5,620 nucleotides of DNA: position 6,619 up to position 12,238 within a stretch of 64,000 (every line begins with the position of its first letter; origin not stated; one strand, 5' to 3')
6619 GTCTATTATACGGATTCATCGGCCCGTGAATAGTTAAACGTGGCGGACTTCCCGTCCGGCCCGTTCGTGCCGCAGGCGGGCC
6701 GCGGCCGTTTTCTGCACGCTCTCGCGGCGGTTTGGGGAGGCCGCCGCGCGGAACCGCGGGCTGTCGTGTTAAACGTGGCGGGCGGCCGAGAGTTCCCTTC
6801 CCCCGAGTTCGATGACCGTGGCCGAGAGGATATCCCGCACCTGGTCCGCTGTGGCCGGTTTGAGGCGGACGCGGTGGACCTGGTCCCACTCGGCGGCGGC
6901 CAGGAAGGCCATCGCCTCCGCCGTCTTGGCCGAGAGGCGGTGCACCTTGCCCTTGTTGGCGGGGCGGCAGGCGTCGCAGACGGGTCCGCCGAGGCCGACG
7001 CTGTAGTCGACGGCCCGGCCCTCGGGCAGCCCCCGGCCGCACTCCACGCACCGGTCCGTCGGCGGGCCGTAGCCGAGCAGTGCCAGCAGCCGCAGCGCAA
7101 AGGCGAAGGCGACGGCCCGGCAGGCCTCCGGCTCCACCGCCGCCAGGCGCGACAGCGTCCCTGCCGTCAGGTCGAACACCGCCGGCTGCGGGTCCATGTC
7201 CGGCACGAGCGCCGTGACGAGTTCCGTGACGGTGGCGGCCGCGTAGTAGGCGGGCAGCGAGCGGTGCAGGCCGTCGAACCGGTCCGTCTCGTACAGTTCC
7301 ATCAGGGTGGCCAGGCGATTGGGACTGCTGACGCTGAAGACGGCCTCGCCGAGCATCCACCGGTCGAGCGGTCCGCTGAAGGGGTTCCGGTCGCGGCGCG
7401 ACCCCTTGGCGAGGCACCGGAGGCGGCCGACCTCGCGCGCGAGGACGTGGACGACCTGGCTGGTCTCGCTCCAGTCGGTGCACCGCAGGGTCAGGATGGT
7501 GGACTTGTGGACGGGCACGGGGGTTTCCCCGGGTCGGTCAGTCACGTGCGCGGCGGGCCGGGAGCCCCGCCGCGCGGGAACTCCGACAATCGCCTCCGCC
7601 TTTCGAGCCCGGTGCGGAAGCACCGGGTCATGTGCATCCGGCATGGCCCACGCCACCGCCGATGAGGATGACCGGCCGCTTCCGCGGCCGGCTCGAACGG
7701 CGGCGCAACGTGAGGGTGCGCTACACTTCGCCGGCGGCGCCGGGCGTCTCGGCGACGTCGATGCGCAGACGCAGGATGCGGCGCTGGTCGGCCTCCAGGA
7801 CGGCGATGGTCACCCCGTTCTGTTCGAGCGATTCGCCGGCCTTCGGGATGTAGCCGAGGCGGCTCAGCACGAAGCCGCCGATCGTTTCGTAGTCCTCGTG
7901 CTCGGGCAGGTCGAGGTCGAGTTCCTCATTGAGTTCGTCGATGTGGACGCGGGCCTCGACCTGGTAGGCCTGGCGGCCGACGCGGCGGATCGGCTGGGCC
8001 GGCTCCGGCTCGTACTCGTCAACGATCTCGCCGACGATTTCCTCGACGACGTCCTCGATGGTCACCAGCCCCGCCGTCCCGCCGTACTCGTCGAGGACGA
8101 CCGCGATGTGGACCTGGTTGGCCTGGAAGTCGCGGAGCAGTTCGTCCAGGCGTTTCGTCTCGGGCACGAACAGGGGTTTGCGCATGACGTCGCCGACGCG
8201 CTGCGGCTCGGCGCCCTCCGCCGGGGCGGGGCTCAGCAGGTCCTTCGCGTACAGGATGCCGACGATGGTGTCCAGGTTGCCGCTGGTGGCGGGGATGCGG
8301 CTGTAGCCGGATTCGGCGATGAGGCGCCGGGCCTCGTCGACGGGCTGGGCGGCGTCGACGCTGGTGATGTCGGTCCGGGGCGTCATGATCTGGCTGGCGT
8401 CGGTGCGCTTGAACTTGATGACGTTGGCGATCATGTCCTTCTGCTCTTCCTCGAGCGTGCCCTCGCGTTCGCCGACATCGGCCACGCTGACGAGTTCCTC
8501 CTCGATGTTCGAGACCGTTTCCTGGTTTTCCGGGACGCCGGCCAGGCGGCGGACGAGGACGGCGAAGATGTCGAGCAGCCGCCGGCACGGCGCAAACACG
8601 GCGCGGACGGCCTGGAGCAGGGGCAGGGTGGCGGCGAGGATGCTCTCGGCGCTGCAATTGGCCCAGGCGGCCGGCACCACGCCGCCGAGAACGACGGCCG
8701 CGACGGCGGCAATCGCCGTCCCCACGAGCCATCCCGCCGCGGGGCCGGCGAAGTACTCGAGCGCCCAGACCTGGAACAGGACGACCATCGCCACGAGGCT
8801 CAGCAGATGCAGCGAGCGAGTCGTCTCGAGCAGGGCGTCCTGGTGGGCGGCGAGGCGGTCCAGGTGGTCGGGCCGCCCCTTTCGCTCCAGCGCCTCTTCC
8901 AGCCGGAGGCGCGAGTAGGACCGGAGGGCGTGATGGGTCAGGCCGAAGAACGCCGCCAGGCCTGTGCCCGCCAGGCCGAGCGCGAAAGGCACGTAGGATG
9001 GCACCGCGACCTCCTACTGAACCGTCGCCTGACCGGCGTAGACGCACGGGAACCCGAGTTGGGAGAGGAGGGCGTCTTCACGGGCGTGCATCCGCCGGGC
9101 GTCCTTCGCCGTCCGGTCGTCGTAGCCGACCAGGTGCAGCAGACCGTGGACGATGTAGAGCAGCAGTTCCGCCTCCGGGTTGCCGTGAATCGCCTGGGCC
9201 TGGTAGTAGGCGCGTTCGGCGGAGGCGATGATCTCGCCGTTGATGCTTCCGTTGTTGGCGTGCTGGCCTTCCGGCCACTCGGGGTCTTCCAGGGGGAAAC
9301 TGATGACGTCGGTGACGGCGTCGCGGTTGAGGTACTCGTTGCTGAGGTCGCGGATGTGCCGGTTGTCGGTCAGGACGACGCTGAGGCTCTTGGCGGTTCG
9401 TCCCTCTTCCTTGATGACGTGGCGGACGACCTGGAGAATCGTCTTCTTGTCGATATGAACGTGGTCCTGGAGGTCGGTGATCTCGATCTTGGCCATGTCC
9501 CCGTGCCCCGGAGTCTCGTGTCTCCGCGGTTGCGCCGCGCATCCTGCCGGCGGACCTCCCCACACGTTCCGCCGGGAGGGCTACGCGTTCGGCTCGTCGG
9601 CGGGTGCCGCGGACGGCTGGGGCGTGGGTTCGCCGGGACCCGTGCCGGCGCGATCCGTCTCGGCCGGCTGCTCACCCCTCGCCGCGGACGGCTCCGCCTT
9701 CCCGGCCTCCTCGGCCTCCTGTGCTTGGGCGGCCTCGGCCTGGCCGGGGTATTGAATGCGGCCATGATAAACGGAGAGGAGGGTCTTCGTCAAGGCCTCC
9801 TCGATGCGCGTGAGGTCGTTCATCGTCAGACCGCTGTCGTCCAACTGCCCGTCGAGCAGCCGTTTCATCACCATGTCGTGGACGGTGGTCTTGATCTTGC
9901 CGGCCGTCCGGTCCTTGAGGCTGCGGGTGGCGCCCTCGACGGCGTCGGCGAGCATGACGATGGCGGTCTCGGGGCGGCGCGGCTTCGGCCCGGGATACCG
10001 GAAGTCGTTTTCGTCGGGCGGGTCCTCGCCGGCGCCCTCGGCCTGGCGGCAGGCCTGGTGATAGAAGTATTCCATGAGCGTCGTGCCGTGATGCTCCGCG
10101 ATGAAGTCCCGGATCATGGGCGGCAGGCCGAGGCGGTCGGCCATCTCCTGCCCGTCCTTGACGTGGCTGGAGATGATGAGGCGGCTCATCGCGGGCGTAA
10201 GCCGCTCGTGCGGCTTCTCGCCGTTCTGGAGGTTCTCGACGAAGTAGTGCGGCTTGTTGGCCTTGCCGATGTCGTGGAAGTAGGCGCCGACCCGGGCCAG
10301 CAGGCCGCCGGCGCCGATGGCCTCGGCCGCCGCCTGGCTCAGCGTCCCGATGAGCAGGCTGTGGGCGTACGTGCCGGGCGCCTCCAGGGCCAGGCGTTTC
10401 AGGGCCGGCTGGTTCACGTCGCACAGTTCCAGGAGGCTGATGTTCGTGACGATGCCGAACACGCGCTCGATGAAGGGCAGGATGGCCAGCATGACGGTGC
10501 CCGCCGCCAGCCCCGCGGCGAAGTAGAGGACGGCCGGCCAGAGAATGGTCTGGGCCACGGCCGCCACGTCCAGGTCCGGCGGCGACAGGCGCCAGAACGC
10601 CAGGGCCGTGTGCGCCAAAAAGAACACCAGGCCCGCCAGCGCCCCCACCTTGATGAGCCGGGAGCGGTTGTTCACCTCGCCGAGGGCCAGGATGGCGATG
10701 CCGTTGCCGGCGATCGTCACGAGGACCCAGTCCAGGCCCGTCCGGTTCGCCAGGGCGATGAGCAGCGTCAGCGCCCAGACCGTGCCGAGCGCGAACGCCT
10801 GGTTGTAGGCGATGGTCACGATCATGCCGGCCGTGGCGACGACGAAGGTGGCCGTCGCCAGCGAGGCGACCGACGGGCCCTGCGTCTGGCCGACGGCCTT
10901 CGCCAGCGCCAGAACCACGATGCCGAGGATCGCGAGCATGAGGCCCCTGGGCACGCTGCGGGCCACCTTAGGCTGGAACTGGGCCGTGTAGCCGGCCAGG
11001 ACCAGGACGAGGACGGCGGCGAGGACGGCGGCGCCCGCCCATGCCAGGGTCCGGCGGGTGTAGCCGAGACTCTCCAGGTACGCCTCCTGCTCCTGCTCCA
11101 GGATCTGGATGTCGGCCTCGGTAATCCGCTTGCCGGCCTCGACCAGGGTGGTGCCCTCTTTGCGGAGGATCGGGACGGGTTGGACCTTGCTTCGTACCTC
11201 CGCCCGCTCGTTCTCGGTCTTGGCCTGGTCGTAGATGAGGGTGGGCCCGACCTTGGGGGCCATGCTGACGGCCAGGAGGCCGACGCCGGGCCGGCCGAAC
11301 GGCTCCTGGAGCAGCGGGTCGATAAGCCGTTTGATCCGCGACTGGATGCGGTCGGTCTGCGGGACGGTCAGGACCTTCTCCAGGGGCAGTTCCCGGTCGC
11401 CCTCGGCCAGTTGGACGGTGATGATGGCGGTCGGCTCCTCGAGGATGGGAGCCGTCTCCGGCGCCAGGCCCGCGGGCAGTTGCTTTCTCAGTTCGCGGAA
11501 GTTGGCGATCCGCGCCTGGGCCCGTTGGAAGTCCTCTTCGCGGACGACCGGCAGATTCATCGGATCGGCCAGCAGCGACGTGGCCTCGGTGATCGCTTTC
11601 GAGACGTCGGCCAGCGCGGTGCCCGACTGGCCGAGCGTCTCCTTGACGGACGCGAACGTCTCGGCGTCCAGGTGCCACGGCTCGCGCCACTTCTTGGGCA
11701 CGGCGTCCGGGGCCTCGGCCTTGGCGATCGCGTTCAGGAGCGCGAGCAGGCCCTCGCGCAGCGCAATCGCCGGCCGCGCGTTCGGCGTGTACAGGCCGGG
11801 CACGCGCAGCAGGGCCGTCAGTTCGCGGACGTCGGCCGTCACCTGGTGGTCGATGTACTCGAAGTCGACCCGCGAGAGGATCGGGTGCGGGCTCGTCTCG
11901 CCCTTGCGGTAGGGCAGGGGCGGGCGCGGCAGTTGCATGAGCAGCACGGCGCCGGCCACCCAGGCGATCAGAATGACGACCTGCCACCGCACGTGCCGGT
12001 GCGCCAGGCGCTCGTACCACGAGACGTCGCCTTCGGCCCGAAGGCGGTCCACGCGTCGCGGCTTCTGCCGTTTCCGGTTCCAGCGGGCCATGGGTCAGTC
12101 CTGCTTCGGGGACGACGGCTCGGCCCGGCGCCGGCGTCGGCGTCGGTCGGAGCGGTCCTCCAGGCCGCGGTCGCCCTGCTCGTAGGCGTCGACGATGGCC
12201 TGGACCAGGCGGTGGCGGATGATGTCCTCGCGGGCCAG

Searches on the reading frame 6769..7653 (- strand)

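Call 45: search_protein_families(library=pfam, proteins=[window:6769-7653:-], max_evalue=0.0001)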
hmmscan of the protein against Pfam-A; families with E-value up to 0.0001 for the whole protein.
window:6769-7653:- (294 aa): 2 families
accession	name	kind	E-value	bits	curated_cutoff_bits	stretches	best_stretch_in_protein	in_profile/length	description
PF02565.21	RecO_C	-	1.2e-26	93.8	22.1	1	132-278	3-143/157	Recombination protein O C terminal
PF11967.14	RecO_N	-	4.6e-07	30.2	27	1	54-118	9-72/80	Recombination protein O N terminal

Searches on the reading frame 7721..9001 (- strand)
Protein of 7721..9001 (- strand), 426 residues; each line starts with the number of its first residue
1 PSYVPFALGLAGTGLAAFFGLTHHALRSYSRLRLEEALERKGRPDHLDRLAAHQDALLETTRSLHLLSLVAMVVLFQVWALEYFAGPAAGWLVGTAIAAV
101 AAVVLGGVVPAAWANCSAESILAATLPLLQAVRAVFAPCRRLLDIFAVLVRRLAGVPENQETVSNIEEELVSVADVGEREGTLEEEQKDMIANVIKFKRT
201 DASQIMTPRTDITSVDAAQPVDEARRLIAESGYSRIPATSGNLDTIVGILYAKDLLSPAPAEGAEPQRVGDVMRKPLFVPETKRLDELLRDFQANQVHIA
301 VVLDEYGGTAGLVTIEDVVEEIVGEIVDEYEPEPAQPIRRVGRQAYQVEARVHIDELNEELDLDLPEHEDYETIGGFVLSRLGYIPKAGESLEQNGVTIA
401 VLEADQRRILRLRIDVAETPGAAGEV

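Call 45: search_protein_families(library=pfam, proteins=[window:7721-9001:-], max_evalue=0.0001)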
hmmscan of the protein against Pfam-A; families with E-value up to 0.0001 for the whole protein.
window:7721-9001:- (426 aa): 3 families
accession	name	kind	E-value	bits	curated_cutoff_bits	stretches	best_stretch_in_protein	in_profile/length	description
PF03471.22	CorC_HlyC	-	1.1e-23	83.4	27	1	341-415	3-78/81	Transporter associated domain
PF01595.25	CNNM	-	6.4e-22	78.5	28.4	1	14-186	8-180/181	Cyclin M transmembrane N-terminal domain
PF00571.33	CBS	-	6.8e-18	65.2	24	2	269-323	1-56/57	CBS domain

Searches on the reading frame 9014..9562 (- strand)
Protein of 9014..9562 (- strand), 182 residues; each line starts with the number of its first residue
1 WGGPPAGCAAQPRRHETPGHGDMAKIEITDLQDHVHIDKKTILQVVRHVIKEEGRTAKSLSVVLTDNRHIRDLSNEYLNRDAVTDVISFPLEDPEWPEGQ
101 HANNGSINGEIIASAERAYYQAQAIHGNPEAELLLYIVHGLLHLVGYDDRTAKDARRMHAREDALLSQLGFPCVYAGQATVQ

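Call 45: search_protein_families(library=pfam, proteins=[window:9014-9562:-], max_evalue=0.0001)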
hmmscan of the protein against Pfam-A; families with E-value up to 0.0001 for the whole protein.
window:9014-9562:- (182 aa): 1 family
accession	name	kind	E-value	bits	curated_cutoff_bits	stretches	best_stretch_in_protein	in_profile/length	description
PF02130.23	YbeY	-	6.4e-31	107.3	25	1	39-169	8-129/129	Endoribonuclease YbeY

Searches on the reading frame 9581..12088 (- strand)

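Call 45: search_protein_families(library=pfam, proteins=[window:9581-12088:-], max_evalue=0.0001)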
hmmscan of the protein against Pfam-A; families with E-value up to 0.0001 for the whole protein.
window:9581-12088:- (835 aa): 3 families
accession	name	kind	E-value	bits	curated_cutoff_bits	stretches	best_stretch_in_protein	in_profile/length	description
PF07698.17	7TM-7TMR_HD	-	3.6e-21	76.4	29.4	1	348-548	2-190/190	7TM receptor with intracellular HD hydrolase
PF07697.16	7TMR-HDED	-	2.3e-15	57.6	27.6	1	63-332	3-219/224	7TM-HD extracellular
PF01966.28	HD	-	7.5e-14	52.5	22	1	573-718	1-114/116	HD domain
